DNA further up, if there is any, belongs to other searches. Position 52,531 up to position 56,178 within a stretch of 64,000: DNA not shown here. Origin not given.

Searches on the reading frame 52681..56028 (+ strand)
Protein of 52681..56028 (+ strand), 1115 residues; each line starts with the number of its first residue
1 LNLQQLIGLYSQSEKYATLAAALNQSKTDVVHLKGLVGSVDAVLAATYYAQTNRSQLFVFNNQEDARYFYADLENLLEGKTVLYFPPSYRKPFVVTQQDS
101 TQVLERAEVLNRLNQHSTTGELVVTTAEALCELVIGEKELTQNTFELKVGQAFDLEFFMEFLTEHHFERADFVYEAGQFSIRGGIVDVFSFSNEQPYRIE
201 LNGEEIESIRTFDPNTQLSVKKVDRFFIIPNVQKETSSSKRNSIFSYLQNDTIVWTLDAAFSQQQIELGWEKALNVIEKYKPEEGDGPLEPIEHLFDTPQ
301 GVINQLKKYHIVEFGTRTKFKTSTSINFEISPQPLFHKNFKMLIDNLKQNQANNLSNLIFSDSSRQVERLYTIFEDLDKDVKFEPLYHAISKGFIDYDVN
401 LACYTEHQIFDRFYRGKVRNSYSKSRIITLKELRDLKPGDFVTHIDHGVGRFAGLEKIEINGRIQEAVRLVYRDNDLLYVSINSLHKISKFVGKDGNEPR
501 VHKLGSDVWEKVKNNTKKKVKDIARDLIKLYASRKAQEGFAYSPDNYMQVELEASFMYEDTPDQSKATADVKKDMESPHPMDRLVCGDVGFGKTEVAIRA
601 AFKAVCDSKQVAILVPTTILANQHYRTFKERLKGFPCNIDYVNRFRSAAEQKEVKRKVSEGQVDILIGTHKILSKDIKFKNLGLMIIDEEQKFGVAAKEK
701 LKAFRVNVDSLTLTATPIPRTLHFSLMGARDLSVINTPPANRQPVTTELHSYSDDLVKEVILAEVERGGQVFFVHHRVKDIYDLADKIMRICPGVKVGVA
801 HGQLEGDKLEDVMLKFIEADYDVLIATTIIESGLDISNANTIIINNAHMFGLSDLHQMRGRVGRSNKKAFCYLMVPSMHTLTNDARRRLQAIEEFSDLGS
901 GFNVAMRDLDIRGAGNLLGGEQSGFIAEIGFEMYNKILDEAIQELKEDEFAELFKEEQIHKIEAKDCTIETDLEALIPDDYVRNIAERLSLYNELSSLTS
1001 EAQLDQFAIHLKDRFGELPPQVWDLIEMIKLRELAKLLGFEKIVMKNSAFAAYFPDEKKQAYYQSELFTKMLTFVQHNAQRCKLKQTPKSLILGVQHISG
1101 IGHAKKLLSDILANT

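Call 60: search_protein_families(library=ncbifam, proteins=[window:52681-56028:+], max_evalue=0.00001)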
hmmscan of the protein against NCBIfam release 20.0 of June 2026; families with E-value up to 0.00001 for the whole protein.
window:52681-56028:+ (1115 aa): 27 families (the best 25 are shown)
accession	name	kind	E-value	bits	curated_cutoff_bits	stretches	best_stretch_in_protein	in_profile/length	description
TIGR00580.2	mfd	equivalog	7.8e-298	990.8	800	2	241-1043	115-906/907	transcription-repair coupling factor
NF007966.0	PRK10689.1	equivalog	2.9e-220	734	1329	2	241-1057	269-1092/1148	transcription-repair coupling factor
NF008168.0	PRK10917.2-2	equivalog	3.2e-119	399.5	718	1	536-958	342-767/795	ATP-dependent DNA helicase RecG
NF008165.0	PRK10917.1-3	equivalog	5.1e-115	385.5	711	1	533-962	238-668/692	ATP-dependent DNA helicase RecG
TIGR00643.1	recG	equivalog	1.4e-109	367.6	659.4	1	537-941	213-620/629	ATP-dependent DNA helicase RecG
NF008170.0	PRK10917.2-4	equivalog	1.8e-94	317.3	975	1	534-925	375-770/826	ATP-dependent DNA helicase RecG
NF008164.0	PRK10917.1-2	equivalog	7.8e-93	312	785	1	532-925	249-645/704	ATP-dependent DNA helicase RecG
NF008163.0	PRK10917.1-1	equivalog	1.1e-92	311.5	796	1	532-926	241-643/692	ATP-dependent DNA helicase RecG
NF008166.0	PRK10917.1-4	equivalog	4.7e-89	299.3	864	1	545-925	262-655/705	ATP-dependent DNA helicase RecG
NF008167.0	PRK10917.2-1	equivalog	5.9e-78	262.7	995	2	546-781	271-525/744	ATP-dependent DNA helicase RecG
NF008169.0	PRK10917.2-3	equivalog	1.1e-55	189.4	555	1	529-946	201-604/610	ATP-dependent DNA helicase RecG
NF003673.1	PRK05298.1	equivalog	5.7e-24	84.4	743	1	12-249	14-261/653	excinuclease ABC subunit UvrB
TIGR00631.1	uvrb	equivalog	8e-22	77.2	750.1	1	14-245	16-257/658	excinuclease ABC subunit UvrB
NF004066.1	PRK05580.1-3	equivalog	1.2e-16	60.2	813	1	549-691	242-377/788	primosomal protein N'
TIGR00595.1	priA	equivalog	1.6e-15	56.7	230.35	1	584-693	1-105/509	replication restart helicase PriA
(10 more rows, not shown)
